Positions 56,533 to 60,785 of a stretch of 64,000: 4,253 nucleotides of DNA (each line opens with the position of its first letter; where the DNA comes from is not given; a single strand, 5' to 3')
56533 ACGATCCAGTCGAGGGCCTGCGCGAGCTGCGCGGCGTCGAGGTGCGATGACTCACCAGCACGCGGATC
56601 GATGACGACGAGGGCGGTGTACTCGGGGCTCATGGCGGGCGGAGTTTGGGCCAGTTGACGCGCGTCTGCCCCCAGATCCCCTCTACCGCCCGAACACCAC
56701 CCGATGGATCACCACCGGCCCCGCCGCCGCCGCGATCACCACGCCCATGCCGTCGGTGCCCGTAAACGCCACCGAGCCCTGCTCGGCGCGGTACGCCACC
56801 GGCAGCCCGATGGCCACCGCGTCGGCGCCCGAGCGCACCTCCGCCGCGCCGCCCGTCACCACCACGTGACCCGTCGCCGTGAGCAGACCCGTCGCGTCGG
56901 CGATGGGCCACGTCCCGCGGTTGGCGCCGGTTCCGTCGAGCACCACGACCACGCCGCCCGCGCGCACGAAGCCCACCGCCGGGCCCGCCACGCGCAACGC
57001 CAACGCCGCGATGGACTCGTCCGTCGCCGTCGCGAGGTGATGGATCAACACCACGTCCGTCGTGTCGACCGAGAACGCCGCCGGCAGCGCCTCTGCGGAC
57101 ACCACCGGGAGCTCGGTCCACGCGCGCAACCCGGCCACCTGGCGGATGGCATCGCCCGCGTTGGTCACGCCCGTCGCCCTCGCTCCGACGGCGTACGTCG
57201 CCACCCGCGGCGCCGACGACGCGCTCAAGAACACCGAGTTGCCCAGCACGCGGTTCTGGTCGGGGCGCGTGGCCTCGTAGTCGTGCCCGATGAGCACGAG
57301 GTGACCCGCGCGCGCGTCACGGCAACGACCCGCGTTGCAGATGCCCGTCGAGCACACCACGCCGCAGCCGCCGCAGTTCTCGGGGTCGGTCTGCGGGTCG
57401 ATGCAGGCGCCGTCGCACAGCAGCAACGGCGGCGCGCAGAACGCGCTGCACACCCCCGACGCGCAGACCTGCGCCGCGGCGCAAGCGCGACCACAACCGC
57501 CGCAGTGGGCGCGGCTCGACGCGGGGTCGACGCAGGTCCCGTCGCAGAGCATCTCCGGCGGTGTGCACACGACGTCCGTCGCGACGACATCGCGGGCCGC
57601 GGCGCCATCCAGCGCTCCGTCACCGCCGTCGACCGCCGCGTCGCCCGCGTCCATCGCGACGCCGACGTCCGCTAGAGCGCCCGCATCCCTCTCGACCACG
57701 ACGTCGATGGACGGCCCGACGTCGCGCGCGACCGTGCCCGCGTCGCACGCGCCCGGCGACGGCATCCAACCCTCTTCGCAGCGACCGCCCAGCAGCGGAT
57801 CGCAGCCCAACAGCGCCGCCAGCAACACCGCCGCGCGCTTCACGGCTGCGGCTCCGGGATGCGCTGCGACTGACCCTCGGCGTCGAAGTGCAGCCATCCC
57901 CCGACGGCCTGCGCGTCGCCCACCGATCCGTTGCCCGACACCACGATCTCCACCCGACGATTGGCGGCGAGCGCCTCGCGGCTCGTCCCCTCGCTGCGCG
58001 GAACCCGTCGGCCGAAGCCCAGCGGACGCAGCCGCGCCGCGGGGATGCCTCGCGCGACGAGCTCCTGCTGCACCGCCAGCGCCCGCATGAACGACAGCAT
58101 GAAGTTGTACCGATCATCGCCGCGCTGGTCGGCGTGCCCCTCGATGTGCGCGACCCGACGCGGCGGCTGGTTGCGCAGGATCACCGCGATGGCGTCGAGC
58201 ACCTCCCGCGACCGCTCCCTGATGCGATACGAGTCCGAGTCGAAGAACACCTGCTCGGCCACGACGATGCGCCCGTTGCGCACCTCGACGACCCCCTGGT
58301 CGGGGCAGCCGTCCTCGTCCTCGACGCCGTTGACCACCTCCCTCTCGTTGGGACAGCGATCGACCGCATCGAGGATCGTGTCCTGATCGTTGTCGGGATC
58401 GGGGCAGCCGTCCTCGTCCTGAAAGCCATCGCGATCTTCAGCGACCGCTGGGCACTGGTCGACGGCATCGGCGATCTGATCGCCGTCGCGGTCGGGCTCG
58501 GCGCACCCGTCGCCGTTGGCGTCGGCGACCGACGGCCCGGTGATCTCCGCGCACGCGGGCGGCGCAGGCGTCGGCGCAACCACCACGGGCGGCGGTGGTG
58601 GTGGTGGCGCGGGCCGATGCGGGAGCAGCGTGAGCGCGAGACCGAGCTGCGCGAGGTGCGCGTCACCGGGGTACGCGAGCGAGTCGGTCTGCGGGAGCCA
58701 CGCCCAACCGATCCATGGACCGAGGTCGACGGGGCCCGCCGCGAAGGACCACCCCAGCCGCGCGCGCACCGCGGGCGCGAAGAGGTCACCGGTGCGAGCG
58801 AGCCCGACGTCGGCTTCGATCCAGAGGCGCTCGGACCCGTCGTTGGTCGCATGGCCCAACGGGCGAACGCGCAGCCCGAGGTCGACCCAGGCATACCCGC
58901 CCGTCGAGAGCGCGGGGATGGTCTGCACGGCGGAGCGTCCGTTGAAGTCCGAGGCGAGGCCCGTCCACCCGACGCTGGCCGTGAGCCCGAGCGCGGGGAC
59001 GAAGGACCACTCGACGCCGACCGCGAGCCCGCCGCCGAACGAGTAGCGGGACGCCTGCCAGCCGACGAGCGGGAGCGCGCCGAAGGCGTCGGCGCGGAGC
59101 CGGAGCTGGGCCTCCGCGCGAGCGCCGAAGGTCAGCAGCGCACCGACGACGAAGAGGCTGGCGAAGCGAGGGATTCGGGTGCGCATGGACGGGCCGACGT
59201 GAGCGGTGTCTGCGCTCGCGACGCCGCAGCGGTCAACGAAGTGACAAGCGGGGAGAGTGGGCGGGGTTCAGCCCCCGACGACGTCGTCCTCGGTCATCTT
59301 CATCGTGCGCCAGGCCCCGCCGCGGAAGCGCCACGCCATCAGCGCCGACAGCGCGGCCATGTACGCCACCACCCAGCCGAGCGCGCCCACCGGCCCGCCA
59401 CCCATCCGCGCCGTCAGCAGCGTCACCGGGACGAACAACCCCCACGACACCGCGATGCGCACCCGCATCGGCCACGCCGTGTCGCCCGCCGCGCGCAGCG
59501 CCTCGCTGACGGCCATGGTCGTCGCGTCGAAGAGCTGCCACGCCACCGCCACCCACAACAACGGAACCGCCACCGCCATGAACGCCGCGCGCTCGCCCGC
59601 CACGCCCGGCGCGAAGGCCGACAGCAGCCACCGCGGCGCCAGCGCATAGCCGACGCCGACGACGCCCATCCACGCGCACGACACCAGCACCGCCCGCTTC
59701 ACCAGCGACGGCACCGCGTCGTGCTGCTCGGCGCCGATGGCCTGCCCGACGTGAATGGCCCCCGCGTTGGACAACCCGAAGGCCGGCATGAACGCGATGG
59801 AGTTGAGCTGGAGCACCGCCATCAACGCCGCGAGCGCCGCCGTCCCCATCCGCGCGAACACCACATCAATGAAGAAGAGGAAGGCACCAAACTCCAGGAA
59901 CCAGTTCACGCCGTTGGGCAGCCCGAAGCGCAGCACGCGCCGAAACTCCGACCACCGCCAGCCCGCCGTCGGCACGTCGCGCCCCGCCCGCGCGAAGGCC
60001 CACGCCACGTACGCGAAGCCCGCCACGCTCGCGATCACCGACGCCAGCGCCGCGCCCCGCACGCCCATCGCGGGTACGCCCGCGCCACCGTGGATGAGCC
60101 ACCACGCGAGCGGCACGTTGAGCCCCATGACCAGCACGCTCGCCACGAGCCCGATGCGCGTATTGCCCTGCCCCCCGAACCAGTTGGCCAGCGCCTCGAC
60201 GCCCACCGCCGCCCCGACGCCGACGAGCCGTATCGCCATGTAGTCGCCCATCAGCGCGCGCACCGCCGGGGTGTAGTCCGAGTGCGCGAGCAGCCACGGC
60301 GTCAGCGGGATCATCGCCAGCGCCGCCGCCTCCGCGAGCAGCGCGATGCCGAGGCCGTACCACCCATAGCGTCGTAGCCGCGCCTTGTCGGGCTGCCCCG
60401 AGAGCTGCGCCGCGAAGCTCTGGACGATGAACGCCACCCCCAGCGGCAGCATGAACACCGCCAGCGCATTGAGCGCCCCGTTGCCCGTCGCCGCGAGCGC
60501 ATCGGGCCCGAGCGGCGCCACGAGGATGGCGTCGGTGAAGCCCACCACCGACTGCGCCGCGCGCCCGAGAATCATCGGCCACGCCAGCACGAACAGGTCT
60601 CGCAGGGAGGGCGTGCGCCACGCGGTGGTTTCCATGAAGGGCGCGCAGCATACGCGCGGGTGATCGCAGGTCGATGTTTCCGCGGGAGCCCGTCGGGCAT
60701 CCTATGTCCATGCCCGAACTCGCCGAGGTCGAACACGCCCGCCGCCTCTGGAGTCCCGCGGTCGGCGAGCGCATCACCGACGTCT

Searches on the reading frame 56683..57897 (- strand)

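Call 96: search_protein_families(library=pfam, proteins=[window:56683-57897:-], max_evalue=0.0001)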
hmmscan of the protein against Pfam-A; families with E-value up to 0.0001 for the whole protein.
window:56683-57897:- (404 aa): 1 family
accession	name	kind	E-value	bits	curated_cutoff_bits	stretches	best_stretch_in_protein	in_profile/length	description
PF04885.19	Stig1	-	2.1e-10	41.3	24.1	1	109-151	41-83/85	Stigma-specific STIG1-like protein family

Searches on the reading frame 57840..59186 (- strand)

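Call 96: search_protein_families(library=pfam, proteins=[window:57840-59186:-], max_evalue=0.0001)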
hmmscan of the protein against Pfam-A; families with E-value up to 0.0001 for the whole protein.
window:57840-59186:- (448 aa): 1 family
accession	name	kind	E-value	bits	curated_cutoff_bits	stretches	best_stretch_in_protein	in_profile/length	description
PF00691.25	OmpA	-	5.3e-17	62.4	27.2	1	314-410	1-98/98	OmpA family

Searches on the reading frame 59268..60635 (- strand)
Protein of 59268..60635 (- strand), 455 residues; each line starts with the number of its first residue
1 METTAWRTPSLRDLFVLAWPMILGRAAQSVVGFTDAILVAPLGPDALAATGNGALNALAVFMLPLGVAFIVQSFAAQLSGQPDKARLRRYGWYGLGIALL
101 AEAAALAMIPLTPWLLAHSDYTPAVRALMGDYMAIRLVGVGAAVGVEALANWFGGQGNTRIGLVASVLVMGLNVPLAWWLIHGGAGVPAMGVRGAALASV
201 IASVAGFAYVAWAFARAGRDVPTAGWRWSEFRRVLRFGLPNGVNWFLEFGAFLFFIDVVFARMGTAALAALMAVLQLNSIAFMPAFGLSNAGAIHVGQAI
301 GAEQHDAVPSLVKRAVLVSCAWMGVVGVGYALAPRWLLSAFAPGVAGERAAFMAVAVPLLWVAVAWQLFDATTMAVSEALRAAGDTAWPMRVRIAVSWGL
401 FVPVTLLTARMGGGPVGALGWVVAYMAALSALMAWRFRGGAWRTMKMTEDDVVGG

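Call 96: search_protein_families(library=pfam, proteins=[window:59268-60635:-], max_evalue=0.0001)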
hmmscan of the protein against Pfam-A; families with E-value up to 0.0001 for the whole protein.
window:59268-60635:- (455 aa): 1 family
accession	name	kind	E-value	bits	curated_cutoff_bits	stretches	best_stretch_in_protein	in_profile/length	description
PF01554.23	MatE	-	3.6e-37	128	24.9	2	20-179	1-161/161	MatE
